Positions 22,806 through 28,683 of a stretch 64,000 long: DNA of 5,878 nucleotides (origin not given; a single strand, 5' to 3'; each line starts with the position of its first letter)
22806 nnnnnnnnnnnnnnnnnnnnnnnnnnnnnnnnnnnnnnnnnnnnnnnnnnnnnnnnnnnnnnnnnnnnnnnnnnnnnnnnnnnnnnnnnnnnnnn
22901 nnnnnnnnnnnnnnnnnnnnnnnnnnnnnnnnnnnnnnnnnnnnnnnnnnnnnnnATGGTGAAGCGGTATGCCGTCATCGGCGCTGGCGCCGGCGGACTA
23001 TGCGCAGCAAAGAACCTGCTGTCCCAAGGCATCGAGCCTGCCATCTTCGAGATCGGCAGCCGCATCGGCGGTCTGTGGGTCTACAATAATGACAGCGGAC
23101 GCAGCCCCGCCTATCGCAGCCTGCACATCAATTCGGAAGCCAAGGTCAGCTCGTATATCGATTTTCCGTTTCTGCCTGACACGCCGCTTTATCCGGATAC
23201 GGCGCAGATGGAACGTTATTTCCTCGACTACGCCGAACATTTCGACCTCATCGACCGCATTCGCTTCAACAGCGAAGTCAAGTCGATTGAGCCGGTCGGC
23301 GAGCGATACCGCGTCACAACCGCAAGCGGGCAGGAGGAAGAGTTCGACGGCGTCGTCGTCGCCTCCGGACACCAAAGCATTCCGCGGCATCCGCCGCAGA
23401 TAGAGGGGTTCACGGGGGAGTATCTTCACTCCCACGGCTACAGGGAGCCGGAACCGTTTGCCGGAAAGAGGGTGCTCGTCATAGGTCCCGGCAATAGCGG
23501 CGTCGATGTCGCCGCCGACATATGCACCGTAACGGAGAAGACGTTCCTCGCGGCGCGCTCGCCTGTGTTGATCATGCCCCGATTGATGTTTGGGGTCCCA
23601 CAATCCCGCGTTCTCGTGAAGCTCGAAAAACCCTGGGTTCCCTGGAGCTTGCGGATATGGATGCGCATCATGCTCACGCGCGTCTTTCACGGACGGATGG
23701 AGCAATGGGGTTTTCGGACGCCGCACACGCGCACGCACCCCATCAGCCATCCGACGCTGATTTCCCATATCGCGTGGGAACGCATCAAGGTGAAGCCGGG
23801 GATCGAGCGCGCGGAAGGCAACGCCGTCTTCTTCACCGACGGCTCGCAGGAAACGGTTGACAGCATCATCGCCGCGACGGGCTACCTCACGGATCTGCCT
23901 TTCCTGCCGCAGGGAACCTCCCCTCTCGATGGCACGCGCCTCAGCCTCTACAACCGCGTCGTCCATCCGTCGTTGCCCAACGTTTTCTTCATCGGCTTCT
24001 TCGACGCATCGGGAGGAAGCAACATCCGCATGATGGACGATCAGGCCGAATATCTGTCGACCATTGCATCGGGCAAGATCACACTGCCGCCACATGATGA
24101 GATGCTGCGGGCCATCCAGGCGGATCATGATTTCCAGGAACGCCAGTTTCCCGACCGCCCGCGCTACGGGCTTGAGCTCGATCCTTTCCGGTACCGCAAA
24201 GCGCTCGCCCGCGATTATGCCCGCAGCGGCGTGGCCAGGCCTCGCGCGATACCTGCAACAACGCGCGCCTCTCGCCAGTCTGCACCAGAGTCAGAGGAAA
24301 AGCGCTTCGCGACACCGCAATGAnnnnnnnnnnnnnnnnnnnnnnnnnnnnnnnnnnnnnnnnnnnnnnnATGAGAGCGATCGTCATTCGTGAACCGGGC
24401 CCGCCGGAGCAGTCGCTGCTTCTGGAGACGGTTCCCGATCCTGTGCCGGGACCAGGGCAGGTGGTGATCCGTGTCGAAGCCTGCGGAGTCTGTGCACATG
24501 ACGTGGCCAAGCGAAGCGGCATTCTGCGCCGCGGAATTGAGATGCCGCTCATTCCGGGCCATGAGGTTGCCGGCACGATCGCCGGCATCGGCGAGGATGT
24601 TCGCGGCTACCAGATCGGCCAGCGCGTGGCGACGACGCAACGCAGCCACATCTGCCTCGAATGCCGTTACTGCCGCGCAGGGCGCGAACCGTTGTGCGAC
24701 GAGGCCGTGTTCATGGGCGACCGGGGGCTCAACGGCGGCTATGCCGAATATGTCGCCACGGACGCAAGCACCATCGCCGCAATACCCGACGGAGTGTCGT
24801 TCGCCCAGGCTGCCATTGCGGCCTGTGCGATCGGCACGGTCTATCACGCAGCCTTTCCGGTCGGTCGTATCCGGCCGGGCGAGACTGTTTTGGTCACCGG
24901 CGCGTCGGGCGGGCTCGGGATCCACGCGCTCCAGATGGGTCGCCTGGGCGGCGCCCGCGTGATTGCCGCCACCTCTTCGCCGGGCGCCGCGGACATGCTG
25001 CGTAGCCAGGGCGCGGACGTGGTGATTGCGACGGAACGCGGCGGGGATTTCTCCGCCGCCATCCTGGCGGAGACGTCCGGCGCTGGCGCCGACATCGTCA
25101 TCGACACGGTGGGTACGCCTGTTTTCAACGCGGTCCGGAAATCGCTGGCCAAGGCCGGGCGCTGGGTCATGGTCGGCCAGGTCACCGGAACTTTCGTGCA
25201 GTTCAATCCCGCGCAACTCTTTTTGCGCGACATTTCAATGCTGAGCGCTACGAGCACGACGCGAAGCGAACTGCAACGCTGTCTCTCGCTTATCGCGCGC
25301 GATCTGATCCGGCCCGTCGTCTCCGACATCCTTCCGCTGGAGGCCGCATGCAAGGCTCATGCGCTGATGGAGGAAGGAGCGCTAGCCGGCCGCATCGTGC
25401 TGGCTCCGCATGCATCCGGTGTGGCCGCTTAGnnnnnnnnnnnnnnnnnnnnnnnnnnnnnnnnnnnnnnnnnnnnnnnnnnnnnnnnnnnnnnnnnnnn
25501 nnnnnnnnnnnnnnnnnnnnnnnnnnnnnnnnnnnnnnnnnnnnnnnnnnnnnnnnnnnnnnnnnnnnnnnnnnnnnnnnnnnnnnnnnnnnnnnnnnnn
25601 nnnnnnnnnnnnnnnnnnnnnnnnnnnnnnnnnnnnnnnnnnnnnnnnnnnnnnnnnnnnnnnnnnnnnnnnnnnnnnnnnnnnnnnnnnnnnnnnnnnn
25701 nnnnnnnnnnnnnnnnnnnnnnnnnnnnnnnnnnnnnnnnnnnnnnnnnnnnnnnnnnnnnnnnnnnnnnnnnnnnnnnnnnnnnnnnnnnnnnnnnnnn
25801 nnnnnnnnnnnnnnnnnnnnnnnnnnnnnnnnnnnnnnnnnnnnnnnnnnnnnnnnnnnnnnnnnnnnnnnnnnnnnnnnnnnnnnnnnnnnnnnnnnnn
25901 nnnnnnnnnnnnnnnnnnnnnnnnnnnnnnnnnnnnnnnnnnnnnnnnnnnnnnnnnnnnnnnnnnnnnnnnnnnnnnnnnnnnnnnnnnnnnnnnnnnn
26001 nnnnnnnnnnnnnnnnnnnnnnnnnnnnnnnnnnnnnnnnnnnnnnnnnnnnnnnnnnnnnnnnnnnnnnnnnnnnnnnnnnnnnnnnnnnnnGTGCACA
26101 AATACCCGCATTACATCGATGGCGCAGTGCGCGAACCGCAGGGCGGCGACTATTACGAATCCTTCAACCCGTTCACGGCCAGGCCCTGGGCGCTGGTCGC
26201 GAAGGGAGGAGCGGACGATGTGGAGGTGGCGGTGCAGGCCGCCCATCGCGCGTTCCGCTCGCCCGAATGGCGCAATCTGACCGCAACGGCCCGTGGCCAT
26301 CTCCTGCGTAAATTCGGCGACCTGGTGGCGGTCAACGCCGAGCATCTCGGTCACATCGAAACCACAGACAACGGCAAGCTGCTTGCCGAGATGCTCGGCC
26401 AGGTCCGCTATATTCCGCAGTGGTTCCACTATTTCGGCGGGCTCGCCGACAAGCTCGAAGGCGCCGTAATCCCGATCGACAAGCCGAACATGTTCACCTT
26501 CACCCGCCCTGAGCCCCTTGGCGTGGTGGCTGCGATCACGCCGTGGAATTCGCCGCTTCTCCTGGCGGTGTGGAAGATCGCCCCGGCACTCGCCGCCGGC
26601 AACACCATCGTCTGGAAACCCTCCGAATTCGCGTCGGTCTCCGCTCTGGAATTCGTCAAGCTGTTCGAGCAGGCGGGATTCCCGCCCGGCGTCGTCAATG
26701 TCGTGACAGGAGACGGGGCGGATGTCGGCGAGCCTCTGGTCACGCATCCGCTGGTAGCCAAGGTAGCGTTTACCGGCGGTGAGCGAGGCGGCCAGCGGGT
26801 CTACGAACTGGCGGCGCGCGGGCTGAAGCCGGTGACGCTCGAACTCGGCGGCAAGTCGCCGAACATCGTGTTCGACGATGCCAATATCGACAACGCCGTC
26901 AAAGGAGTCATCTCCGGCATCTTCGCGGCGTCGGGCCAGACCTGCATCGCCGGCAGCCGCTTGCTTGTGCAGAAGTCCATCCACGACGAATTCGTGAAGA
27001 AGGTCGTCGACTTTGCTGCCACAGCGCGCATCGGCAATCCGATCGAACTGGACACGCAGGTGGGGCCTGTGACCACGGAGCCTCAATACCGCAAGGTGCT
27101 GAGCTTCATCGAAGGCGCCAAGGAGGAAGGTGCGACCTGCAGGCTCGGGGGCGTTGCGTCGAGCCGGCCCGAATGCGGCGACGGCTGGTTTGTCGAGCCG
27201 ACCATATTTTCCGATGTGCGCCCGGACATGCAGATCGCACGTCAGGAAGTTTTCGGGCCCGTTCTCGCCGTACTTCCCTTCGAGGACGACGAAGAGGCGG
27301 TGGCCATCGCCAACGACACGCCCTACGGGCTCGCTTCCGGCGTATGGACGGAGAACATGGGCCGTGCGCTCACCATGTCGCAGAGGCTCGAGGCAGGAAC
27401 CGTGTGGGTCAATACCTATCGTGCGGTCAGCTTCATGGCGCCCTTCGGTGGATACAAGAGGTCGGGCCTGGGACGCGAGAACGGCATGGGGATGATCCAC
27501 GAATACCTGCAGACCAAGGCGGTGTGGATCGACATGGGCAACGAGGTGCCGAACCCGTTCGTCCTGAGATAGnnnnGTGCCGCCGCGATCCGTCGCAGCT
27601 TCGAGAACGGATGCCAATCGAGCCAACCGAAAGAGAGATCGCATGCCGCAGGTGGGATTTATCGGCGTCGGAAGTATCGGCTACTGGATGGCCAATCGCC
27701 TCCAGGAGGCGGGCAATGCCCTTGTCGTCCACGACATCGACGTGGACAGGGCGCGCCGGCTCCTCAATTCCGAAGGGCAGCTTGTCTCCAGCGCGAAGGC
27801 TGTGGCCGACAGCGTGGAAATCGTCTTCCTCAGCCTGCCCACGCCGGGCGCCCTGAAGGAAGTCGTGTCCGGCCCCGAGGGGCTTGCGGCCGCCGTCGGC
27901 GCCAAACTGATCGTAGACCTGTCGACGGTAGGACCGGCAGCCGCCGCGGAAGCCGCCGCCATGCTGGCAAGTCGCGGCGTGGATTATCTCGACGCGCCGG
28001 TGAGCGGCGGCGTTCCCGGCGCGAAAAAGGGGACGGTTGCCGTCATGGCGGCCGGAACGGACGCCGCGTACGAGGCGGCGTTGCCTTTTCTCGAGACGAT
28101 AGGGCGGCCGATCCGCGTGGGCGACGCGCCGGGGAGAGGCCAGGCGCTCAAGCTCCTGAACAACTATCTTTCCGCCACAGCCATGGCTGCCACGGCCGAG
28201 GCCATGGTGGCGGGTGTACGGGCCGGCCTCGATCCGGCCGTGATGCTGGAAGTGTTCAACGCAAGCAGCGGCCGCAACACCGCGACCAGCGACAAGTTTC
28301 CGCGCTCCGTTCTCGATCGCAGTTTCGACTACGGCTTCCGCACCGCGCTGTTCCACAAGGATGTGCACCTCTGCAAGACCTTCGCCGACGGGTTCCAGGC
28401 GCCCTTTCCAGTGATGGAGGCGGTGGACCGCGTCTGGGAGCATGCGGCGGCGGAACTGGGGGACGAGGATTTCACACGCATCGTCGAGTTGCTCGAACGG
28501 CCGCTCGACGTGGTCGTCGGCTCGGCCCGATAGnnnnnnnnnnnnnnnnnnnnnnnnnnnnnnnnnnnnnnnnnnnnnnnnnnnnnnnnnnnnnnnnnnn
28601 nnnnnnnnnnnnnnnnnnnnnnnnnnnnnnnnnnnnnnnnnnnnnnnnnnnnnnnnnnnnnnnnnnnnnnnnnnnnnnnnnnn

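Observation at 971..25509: Island-wide 12-bp palindromic operator in 20-bp-phased pairs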

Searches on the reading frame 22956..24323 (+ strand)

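Call 7: search_protein_families(library=pfam, proteins=[window:22956-24323:+])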
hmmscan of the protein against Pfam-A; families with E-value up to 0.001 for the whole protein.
window:22956-24323:+ (455 aa): 9 families
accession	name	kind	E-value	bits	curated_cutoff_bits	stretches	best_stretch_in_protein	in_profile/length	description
PF00743.25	FMO-like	-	5.6e-63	213.6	22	1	3-399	2-420/532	Flavin-binding monooxygenase-like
PF13738.12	Pyr_redox_3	-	1.1e-23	84.4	30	1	7-200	2-194/305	Pyridine nucleotide-disulphide oxidoreductase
PF07992.20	Pyr_redox_2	-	3.5e-13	50.1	26.1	1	4-202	2-174/291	Pyridine nucleotide-disulphide oxidoreductase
PF01593.30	Amino_oxidase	-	1.3e-10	41.6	19.8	1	100-138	217-255/443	Flavin containing amine oxidoreductase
PF13434.12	Lys_Orn_oxgnase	-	1.3e-09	38.1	21.3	1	87-195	99-213/339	L-lysine 6-monooxygenase/L-ornithine 5-monooxygenase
PF13454.12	NAD_binding_9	-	2.3e-09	37.8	21.8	0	104-140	119-155/155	FAD-NAD(P)-binding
PF01266.30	DAO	-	3.8e-08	33.7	27.9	1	101-160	165-232/353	FAD dependent oxidoreductase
PF13450.12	NAD_binding_8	-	1.3e-06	29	21.9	1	7-48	1-42/68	NAD(P)-binding Rossmann-like domain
PF03486.20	HI0933_like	-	7.2e-06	26.1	50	0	5-38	3-36/244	HI0933-like protein Rossmann domain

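Call 39: search_protein_families(library=ncbifam, proteins=[window:22956-24323:+], max_evalue=1e-10)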
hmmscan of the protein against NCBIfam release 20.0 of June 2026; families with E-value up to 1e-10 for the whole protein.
window:22956-24323:+ (455 aa): 4 families
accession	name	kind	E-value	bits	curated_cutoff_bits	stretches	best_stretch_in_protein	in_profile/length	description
NF058570.1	trimeth_mono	equivalog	2e-35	122.8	675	2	4-189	1-213/443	trimethylamine monooxygenase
NF040505.1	ArsO_flavin_mono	equivalog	9.5e-29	100.9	425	1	7-205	5-195/346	ArsO family NAD(P)H-dependent flavin-containing monooxygenase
TIGR04018.1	Bthiol_YpdA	hypoth_equivalog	4.5e-14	52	339.9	1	6-198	3-180/316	YpdA family putative bacillithiol disulfide reductase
TIGR04046.1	MSMEG_0569_nitr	hypoth_equivalog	7.5e-14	51.5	498.35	1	6-200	4-191/400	MSMEG_0569 family flavin-dependent oxidoreductase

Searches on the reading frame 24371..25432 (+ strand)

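Call 10: search_protein_families(library=pfam, proteins=[window:24371-25432:+])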
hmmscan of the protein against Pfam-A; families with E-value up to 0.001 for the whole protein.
window:24371-25432:+ (353 aa): 3 families
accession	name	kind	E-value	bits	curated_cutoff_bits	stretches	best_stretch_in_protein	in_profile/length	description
PF08240.17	ADH_N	-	2e-27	95.9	23.5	1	27-140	1-104/104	Alcohol dehydrogenase GroES-like domain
PF00107.32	ADH_zinc_N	-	1.1e-23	84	31.8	1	181-309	1-128/129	Zinc-binding dehydrogenase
PF13602.12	ADH_zinc_N_2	-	4.2e-20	73.5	27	1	214-344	2-134/134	Zinc-binding dehydrogenase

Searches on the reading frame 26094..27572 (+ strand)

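Call 10: search_protein_families(library=pfam, proteins=[window:26094-27572:+])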
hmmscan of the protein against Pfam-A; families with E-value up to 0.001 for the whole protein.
window:26094-27572:+ (492 aa): 1 family
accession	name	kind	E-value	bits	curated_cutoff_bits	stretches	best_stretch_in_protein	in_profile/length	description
PF00171.27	Aldedh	-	4.7e-176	586.3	23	1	16-477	5-461/461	Aldehyde dehydrogenase family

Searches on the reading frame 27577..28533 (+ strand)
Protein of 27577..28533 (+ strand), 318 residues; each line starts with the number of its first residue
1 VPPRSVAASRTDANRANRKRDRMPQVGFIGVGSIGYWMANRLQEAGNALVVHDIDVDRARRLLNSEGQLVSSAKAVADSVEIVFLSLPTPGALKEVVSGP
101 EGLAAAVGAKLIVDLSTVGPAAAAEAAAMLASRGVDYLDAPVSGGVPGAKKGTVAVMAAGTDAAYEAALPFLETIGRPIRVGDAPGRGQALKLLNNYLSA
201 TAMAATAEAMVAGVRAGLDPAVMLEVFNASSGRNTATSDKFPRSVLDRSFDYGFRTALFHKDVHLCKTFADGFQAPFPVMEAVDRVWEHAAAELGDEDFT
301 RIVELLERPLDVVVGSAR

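Call 10: search_protein_families(library=pfam, proteins=[window:27577-28533:+])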
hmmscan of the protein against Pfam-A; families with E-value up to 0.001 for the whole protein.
window:27577-28533:+ (318 aa): 4 families
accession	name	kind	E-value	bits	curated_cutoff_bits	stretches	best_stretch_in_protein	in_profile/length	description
PF14833.11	NAD_binding_11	-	1.9e-38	131.9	30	1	186-306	1-122/122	NAD-binding of NADP-dependent 3-hydroxyisobutyrate dehydrogenase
PF03446.21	NAD_binding_2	-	2.1e-36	125.8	21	1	25-179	1-156/161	NAD binding domain of 6-phosphogluconate dehydrogenase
PF03807.23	F420_oxidored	-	2.3e-07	31.7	21.6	1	25-114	1-90/94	NADP oxidoreductase coenzyme F420-dependent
PF02826.25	2-Hacid_dh_C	-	0.00035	20.4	25.1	1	23-90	36-102/178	D-isomer specific 2-hydroxyacid dehydrogenase, NAD binding domain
